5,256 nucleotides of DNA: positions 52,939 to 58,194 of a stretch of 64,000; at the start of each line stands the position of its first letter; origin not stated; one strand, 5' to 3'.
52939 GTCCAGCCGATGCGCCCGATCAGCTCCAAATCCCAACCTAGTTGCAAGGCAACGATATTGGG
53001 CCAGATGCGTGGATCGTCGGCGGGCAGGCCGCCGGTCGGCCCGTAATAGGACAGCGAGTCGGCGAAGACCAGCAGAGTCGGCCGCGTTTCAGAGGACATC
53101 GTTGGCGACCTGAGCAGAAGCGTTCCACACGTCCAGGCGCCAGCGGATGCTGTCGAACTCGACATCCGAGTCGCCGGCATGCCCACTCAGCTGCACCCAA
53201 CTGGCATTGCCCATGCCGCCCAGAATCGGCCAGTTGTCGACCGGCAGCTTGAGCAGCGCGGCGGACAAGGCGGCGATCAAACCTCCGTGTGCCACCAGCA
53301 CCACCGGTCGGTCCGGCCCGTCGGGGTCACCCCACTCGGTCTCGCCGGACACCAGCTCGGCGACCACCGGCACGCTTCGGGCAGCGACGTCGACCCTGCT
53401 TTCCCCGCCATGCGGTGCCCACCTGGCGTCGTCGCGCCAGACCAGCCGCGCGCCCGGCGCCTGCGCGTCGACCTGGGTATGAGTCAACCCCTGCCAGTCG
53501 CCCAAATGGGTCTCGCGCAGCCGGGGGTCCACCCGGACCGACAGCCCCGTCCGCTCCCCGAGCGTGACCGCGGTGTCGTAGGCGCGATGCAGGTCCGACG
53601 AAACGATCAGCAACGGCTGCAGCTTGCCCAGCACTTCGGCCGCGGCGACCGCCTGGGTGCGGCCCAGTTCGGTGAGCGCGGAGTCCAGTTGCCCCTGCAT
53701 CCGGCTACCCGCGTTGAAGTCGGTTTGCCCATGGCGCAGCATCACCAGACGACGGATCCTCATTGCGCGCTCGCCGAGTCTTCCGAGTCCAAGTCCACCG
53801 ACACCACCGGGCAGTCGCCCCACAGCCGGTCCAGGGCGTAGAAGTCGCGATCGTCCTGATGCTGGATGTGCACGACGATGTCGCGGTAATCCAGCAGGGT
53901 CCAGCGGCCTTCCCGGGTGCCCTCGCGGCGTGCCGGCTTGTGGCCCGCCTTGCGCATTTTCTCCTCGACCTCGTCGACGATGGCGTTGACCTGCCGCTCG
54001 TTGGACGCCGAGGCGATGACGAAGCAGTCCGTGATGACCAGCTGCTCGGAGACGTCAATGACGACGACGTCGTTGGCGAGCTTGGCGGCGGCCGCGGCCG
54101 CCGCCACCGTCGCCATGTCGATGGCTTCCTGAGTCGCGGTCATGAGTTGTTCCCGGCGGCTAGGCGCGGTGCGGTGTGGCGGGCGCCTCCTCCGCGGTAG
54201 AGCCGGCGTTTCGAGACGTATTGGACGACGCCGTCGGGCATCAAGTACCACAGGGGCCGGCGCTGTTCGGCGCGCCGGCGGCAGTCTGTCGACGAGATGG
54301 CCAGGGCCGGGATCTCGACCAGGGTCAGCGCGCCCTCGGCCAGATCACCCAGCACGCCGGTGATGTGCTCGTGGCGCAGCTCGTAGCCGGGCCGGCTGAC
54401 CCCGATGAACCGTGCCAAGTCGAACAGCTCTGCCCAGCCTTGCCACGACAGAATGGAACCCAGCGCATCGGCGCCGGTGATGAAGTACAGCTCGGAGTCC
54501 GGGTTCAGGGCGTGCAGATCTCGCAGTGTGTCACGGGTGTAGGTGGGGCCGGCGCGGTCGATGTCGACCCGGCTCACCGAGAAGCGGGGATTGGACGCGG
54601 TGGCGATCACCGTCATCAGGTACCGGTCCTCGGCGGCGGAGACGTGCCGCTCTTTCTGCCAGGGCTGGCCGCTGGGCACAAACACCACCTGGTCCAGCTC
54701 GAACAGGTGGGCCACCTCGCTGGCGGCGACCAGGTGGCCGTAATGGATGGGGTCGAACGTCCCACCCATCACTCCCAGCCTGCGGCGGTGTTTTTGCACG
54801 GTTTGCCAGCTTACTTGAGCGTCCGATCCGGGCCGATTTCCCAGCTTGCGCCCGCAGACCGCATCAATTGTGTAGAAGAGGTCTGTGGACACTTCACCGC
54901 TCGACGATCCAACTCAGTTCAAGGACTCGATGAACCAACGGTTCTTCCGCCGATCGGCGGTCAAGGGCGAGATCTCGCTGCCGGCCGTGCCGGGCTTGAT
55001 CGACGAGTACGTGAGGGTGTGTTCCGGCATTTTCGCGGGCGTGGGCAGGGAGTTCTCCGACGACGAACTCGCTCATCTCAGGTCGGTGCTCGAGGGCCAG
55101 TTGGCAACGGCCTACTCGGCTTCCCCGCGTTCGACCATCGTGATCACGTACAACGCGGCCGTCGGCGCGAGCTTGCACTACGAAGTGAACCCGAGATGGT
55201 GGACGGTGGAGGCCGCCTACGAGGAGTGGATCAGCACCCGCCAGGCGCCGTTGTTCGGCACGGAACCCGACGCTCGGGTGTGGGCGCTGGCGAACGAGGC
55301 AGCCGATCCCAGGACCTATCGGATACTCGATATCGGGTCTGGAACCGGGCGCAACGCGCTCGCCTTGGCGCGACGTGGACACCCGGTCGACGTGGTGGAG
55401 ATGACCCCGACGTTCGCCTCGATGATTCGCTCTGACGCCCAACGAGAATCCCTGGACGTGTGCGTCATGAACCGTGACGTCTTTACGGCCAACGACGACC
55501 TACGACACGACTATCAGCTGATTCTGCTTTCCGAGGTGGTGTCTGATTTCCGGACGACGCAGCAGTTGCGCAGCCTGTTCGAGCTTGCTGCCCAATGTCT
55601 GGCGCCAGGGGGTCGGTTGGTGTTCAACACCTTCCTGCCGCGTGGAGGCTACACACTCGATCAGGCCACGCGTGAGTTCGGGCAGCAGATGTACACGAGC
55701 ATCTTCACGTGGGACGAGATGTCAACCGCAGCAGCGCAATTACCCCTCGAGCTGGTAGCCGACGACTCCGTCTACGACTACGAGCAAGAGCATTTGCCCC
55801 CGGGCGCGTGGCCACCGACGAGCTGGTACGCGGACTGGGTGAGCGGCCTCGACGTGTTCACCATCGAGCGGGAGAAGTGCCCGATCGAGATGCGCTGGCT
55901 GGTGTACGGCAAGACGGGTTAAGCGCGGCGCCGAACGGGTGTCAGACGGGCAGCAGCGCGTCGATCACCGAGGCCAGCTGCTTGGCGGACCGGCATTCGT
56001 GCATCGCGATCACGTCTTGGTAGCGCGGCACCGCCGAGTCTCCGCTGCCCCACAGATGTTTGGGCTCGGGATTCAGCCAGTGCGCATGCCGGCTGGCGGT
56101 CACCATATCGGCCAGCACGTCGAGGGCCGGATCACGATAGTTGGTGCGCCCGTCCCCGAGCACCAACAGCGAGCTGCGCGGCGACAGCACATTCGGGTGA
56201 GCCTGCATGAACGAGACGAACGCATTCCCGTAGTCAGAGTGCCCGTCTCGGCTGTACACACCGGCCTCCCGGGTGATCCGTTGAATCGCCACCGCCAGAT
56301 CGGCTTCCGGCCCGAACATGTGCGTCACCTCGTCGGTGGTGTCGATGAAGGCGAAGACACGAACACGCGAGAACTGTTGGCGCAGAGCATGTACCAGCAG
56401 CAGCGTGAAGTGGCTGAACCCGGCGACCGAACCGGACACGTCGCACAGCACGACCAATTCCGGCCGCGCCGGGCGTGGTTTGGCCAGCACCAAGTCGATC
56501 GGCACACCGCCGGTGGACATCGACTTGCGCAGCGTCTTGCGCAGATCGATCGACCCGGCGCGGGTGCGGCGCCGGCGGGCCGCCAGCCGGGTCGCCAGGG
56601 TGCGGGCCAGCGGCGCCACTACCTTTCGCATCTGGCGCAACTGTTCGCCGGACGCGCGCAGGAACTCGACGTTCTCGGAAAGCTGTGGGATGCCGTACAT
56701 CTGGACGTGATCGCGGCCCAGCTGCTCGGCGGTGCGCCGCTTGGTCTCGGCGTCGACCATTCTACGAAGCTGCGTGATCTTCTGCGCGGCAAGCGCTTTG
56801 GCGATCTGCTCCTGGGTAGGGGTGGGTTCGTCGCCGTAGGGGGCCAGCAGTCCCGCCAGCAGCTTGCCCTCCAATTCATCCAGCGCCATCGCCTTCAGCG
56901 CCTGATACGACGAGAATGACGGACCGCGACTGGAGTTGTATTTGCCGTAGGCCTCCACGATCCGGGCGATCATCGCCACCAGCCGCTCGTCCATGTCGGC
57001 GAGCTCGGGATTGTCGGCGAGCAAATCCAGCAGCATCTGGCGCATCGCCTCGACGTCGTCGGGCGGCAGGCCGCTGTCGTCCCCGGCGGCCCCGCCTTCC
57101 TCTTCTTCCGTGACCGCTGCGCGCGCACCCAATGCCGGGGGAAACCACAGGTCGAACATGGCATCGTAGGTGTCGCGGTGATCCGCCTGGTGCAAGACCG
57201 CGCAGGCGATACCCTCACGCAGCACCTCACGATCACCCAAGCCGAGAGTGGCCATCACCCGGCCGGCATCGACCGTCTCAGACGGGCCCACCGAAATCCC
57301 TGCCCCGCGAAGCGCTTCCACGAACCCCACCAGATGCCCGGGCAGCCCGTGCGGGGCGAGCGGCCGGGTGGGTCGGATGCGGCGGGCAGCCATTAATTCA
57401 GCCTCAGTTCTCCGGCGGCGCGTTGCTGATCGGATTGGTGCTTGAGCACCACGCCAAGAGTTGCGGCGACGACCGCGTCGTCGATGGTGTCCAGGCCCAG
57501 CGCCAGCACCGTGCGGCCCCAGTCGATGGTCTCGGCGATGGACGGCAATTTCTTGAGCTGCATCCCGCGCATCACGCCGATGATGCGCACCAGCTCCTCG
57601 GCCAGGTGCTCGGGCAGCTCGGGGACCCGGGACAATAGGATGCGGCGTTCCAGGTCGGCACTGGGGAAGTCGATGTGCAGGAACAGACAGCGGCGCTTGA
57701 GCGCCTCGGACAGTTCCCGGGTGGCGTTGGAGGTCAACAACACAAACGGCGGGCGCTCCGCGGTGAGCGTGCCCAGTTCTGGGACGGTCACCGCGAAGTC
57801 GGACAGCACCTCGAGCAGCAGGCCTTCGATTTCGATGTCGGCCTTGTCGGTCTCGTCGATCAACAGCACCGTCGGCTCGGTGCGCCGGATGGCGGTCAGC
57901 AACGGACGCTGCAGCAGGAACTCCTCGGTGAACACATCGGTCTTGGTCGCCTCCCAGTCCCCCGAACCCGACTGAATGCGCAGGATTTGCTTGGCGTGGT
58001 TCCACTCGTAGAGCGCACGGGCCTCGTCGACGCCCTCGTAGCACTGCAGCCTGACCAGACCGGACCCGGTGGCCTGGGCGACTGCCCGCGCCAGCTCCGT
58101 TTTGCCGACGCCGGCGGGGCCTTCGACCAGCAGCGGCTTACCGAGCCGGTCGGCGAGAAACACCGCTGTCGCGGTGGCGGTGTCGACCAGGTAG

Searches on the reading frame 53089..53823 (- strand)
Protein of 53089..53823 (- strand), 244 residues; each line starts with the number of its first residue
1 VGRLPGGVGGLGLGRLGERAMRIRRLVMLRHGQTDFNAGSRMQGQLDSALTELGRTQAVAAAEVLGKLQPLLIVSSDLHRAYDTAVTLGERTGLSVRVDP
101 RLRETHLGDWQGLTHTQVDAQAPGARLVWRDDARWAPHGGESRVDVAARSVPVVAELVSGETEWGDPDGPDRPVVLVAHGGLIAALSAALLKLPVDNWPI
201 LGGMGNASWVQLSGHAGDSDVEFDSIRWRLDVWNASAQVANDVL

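Call 69: search_protein_families(library=pfam, proteins=[window:53089-53823:-], max_evalue=0.00001)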
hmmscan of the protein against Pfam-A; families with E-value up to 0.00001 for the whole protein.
window:53089-53823:- (244 aa): 1 family
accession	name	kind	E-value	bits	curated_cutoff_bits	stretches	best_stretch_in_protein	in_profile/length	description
PF00300.27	His_Phos_1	-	6.7e-48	163.4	21.7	1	26-219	1-186/194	Histidine phosphatase superfamily (branch 1)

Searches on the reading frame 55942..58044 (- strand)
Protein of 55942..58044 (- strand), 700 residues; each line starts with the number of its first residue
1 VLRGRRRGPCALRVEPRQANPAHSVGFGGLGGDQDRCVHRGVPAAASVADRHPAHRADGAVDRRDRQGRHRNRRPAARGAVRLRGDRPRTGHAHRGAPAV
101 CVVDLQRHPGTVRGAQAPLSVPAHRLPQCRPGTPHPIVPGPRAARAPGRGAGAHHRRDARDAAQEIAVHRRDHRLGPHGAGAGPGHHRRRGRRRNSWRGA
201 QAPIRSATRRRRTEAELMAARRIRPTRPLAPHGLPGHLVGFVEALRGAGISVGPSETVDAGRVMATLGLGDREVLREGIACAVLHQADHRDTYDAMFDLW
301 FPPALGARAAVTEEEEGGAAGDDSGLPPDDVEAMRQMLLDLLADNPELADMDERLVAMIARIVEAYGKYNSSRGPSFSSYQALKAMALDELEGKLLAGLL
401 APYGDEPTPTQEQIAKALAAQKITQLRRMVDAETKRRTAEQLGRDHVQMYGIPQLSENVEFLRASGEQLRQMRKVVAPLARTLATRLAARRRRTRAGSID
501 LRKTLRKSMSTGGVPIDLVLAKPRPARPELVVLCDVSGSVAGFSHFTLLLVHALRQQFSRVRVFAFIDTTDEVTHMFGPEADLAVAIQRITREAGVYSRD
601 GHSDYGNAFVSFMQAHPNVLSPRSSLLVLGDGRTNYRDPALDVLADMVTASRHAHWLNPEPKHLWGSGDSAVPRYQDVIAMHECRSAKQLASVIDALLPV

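Call 69: search_protein_families(library=pfam, proteins=[window:55942-58044:-], max_evalue=0.00001)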
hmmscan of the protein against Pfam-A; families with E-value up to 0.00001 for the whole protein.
window:55942-58044:- (700 aa): 1 family
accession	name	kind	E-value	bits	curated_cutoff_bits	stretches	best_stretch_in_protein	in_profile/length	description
PF05762.20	VWA_CoxE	-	2.3e-64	217.3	26.4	1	472-693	1-222/222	VWA domain containing CoxE-like protein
